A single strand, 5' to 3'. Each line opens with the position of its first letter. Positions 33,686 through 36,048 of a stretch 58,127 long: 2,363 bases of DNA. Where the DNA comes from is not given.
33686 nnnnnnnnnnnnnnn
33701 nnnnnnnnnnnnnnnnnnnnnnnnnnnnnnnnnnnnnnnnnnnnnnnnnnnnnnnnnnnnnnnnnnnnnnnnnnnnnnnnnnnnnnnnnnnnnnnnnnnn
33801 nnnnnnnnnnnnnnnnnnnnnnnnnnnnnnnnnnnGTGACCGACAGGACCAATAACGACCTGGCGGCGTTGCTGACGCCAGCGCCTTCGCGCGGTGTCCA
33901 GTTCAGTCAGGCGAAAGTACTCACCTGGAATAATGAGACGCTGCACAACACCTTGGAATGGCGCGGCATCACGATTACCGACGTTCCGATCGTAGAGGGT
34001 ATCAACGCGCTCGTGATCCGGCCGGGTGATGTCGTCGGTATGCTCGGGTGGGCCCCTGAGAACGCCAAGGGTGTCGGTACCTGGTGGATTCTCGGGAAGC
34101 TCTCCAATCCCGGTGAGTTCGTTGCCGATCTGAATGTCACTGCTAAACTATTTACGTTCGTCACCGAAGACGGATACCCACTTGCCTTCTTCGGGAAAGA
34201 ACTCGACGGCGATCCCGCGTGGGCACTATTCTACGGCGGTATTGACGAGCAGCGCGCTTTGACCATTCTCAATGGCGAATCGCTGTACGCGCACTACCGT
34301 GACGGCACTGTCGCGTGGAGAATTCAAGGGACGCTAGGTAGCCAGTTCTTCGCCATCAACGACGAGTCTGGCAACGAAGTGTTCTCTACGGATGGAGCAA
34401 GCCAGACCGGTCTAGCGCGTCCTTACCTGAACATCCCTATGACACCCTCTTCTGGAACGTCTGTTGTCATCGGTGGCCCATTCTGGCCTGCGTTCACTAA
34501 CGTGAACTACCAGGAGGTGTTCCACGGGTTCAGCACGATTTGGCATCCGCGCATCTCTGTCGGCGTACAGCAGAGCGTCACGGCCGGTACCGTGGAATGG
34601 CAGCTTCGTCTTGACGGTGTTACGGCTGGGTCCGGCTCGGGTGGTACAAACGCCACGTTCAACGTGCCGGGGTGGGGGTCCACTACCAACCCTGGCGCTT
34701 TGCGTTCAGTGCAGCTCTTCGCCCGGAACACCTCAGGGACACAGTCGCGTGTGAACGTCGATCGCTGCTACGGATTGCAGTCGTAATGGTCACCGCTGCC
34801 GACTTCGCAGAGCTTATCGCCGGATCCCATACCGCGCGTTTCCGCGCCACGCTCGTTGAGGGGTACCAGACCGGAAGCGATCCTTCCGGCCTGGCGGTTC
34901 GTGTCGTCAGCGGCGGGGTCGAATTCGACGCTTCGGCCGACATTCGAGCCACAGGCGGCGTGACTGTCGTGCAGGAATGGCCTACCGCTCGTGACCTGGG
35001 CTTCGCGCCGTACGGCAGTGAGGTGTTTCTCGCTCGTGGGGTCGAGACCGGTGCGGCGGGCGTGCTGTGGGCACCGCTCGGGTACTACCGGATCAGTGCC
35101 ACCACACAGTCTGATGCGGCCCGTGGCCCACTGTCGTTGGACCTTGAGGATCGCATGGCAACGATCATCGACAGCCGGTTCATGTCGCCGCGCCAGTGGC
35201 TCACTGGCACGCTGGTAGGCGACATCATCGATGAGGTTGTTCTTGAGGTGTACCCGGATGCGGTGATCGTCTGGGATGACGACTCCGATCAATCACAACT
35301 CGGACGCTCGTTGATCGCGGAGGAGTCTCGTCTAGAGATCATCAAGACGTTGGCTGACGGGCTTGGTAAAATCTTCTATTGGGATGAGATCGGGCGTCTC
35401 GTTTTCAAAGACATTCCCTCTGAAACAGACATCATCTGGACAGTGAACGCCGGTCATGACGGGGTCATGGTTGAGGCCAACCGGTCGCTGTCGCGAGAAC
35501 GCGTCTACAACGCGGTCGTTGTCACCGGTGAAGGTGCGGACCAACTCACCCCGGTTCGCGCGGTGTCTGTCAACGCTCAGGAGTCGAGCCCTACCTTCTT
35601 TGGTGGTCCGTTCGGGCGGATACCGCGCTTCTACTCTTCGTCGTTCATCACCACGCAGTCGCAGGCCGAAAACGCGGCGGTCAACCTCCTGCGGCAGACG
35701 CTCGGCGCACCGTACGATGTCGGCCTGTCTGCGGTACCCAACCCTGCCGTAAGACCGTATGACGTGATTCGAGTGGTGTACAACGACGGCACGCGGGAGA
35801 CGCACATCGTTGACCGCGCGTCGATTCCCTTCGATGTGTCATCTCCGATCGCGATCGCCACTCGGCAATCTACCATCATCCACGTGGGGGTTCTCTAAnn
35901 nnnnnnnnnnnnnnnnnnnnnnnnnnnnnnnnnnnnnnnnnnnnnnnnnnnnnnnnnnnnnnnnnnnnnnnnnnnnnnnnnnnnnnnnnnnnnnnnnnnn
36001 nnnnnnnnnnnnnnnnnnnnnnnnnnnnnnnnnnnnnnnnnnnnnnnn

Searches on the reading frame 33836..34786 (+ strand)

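Call 51: search_protein_families(library=pfam, proteins=[window:33836-34786:+], max_evalue=0.001)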
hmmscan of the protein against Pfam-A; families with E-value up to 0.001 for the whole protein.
window:33836-34786:+ (316 aa): 0 families

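Call 52: search_protein_families(library=phrogs, proteins=[window:33836-34786:+], max_evalue=0.001)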
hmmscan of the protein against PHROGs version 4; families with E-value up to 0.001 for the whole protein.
window:33836-34786:+ (316 aa): 1 family
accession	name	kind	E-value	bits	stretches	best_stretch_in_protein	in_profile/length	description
phrog_9849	-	unknown function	2e-17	64.8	1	162-316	86-240/240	-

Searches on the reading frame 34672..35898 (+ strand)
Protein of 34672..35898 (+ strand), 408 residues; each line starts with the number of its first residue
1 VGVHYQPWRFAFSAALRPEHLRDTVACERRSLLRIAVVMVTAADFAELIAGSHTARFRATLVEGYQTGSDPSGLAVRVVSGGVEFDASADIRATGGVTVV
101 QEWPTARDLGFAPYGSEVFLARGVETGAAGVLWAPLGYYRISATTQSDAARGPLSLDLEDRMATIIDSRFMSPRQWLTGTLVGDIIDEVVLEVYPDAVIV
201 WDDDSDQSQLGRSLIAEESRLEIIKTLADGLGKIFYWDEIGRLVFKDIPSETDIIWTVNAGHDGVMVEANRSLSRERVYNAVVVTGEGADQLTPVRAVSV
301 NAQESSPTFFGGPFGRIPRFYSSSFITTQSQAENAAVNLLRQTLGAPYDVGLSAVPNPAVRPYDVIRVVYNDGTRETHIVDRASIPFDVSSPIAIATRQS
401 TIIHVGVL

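Call 51: search_protein_families(library=pfam, proteins=[window:34672-35898:+], max_evalue=0.001)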
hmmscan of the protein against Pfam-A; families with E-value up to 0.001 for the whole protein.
window:34672-35898:+ (408 aa): 1 family
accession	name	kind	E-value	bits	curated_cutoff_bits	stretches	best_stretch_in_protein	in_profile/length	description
PF16466.10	DUF5047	-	3.3e-18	66.7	25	1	83-203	3-126/135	Domain of unknown function (DUF5047)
